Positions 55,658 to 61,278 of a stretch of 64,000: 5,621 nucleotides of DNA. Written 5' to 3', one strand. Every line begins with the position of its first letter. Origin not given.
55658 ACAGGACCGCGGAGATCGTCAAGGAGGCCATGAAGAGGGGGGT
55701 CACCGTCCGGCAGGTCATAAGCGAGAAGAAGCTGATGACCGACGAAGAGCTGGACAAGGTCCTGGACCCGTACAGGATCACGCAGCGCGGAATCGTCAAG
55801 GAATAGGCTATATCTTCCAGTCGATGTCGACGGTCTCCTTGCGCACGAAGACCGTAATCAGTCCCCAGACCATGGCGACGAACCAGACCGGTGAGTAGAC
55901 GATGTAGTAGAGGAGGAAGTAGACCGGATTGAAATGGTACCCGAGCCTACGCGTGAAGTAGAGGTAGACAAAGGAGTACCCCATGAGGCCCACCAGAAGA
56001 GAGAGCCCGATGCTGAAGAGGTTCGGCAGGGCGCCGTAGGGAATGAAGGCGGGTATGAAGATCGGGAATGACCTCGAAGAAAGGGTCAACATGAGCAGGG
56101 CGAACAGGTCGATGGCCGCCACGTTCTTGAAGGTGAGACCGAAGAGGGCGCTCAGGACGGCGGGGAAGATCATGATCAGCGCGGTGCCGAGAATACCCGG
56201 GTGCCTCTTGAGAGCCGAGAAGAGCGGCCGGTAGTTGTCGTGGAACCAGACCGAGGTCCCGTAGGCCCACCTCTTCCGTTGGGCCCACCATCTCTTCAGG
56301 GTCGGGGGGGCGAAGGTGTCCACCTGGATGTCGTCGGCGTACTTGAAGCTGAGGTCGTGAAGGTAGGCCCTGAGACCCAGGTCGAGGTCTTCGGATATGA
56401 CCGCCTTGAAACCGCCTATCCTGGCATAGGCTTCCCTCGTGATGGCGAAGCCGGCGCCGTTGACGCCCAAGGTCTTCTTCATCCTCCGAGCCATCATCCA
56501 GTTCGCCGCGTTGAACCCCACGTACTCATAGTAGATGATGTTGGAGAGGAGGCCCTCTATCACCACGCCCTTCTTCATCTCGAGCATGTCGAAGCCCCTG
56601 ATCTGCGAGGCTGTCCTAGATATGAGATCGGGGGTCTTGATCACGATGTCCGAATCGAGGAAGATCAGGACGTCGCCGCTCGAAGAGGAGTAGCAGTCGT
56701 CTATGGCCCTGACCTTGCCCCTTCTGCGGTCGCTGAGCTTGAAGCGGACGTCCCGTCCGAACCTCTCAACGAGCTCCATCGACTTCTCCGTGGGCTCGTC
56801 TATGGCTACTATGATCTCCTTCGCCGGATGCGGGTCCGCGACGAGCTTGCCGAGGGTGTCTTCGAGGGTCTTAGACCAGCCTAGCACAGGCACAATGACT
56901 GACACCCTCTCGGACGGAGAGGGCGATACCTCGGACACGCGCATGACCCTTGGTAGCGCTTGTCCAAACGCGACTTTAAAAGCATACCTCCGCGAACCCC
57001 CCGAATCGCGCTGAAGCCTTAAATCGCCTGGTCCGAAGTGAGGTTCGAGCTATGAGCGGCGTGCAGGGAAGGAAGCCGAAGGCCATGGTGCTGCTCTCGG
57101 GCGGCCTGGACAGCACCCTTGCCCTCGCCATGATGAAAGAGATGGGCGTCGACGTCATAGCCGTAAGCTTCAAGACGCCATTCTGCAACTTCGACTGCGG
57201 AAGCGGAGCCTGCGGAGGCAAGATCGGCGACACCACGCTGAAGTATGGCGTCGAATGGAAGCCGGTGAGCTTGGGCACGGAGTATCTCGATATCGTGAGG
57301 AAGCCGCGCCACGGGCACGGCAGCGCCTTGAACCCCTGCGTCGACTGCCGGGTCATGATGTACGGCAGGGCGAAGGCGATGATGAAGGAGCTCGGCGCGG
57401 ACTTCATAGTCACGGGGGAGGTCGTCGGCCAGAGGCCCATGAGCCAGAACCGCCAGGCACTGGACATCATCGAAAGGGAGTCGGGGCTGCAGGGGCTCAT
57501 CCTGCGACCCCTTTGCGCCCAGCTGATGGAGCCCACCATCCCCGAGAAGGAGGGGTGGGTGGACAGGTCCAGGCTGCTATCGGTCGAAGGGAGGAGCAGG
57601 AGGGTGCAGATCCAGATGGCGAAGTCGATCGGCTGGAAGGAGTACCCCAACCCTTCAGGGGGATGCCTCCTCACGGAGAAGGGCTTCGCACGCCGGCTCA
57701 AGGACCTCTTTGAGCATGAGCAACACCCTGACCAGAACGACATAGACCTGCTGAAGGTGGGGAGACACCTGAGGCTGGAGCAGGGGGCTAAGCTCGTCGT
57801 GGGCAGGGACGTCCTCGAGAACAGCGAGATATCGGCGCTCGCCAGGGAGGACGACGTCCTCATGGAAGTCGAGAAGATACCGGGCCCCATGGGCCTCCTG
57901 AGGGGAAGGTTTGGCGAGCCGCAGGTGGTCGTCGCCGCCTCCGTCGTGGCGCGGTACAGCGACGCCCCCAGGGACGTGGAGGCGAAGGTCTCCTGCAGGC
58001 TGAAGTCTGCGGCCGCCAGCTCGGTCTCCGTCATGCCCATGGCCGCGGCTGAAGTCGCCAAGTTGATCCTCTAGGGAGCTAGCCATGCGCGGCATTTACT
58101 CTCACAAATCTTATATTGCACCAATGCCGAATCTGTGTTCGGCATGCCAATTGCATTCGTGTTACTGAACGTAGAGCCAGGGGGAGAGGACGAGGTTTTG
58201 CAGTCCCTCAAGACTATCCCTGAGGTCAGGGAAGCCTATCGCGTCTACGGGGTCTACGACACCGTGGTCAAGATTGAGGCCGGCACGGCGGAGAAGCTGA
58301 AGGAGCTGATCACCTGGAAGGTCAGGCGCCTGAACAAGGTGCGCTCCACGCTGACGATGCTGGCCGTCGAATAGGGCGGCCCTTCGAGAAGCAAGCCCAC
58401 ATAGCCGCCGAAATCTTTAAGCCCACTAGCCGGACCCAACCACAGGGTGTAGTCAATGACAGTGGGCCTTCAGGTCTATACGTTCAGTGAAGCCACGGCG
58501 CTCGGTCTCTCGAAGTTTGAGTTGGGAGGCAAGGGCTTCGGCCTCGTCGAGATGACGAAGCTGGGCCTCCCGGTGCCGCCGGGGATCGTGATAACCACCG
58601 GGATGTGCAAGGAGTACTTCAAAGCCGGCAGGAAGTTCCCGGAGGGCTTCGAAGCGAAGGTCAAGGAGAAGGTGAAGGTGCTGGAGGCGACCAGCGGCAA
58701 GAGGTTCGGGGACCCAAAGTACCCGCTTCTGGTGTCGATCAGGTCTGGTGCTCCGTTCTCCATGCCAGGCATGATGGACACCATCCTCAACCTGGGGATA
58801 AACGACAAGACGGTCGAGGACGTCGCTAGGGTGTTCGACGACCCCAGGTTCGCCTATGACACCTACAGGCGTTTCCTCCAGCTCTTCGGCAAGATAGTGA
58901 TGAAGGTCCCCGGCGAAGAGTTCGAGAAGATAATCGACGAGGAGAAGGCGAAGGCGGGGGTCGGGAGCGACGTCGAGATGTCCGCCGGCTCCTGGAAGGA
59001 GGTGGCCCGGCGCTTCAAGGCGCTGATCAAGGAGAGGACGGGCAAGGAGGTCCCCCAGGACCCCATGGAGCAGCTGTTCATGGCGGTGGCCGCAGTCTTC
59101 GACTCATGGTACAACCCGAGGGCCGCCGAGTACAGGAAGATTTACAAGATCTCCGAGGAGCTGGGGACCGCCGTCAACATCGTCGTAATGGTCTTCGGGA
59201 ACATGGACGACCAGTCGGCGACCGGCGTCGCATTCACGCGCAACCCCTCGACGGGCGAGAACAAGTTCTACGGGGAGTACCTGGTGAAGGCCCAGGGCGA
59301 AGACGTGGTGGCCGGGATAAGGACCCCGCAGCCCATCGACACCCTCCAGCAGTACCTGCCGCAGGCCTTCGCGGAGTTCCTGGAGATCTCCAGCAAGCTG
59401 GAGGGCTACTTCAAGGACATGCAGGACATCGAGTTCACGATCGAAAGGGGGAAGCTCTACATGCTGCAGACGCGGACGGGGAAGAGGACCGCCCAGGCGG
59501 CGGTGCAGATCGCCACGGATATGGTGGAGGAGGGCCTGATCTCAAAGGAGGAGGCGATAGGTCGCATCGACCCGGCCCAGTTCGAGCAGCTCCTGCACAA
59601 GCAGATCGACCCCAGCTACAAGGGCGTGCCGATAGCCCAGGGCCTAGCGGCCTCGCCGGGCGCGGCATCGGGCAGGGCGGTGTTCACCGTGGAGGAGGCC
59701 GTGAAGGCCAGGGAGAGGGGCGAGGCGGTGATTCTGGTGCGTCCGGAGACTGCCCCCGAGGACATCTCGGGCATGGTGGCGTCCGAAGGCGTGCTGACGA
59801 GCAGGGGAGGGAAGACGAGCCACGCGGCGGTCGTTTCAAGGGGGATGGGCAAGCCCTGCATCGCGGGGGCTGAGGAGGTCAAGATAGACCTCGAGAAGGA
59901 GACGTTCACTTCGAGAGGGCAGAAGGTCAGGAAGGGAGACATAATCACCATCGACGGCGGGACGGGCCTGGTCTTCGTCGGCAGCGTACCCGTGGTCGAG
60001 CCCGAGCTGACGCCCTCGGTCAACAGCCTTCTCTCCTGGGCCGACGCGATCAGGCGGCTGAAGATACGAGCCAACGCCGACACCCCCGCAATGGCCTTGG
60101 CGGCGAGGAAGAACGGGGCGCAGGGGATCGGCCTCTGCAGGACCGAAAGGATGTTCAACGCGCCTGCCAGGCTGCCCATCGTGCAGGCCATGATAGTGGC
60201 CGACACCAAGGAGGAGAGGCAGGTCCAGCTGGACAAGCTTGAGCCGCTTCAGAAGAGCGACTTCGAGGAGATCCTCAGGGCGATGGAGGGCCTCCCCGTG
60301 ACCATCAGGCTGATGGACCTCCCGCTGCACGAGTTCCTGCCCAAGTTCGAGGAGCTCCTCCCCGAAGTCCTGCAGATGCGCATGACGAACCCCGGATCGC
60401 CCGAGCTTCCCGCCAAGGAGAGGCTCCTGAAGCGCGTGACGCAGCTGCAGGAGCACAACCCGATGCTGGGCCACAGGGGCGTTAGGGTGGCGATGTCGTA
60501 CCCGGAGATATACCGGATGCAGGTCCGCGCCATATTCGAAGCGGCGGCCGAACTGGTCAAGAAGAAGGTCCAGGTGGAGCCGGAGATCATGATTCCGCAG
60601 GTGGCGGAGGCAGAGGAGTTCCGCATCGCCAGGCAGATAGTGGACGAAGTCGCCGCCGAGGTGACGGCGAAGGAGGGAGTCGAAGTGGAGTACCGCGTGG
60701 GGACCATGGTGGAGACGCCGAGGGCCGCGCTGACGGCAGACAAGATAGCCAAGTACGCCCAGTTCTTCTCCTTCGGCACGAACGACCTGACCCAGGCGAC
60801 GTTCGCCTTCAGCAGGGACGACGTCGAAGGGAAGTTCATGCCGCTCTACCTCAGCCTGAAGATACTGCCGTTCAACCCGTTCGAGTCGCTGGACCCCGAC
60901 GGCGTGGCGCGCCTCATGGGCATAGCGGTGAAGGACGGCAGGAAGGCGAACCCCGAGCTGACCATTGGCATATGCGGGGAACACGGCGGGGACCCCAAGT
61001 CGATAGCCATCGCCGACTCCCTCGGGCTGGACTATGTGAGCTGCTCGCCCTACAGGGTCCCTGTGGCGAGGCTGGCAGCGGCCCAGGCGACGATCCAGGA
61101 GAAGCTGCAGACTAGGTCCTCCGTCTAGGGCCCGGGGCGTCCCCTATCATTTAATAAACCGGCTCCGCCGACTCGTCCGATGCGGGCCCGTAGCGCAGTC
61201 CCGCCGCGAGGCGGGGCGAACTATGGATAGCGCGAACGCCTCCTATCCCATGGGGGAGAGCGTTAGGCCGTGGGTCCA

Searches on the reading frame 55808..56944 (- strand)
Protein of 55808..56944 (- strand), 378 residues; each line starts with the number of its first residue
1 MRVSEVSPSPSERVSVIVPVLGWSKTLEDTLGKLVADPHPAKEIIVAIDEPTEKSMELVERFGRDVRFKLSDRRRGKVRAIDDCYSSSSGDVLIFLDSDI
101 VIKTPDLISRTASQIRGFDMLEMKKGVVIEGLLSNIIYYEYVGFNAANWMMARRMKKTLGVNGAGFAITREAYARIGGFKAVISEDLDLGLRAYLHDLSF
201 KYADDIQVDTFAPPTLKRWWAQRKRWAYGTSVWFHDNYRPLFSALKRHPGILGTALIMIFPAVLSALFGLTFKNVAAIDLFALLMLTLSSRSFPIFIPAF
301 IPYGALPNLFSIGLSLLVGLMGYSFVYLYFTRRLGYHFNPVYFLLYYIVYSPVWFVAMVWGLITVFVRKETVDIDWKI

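Call 36: search_protein_families(library=pfam, proteins=[window:55808-56944:-], max_evalue=0.00001)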
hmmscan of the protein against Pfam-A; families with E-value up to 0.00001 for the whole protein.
window:55808-56944:- (378 aa): 4 families
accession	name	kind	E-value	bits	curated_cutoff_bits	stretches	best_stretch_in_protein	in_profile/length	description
PF13641.12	Glyco_tranf_2_3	-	3.8e-19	70.1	27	1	13-229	2-230/230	Glycosyltransferase like family 2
PF13632.12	Glyco_trans_2_3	-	1.6e-15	57.9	27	1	94-285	3-190/198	Glycosyl transferase family group 2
PF00535.33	Glycos_transf_2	-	3.7e-13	50.2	23.3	1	15-104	1-93/168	Glycosyl transferase family 2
PF13506.12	Glyco_transf_21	-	4.3e-06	26.8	21.7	1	77-227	18-173/174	Glycosyl transferase family 21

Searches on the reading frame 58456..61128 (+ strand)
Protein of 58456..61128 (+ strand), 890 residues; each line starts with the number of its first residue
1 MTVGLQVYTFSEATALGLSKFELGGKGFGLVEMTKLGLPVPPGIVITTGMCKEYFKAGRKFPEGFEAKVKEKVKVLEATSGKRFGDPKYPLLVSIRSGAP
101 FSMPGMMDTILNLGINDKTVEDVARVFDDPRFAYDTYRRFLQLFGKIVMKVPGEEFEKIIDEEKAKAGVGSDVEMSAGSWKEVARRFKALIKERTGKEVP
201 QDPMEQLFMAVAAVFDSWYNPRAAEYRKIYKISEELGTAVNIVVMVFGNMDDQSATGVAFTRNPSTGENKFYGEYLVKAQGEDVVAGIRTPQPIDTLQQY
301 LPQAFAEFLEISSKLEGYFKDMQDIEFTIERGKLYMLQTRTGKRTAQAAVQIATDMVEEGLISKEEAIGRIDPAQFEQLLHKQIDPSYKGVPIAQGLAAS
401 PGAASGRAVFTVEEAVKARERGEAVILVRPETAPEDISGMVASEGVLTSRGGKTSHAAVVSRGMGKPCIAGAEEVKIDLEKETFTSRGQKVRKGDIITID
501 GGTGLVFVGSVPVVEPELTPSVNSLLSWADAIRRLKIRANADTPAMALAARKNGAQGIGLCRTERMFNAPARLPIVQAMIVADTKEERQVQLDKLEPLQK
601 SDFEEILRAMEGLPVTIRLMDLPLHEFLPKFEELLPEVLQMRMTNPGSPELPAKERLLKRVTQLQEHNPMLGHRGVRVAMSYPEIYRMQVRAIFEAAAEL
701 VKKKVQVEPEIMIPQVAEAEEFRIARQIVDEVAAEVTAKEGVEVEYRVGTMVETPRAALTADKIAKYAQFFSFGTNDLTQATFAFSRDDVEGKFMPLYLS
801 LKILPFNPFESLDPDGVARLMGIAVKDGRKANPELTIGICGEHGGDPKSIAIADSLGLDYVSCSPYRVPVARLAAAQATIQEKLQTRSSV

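Call 36: search_protein_families(library=pfam, proteins=[window:58456-61128:+], max_evalue=0.00001)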
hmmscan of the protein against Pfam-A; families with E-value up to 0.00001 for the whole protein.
window:58456-61128:+ (890 aa): 3 families
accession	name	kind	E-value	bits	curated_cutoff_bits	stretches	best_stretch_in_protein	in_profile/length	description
PF02896.24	PEP-utilizers_C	-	1.9e-85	287.1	22.8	1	523-878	8-291/293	PEP-utilising enzyme, PEP-binding domain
PF01326.24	PPDK_N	-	4.3e-48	164.7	27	3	65-294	77-220/328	Pyruvate phosphate dikinase, AMP/ATP-binding domain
PF00391.29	PEP-utilizers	-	1.7e-22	79.2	23.1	1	424-504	4-72/72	PEP-utilising enzyme, mobile domain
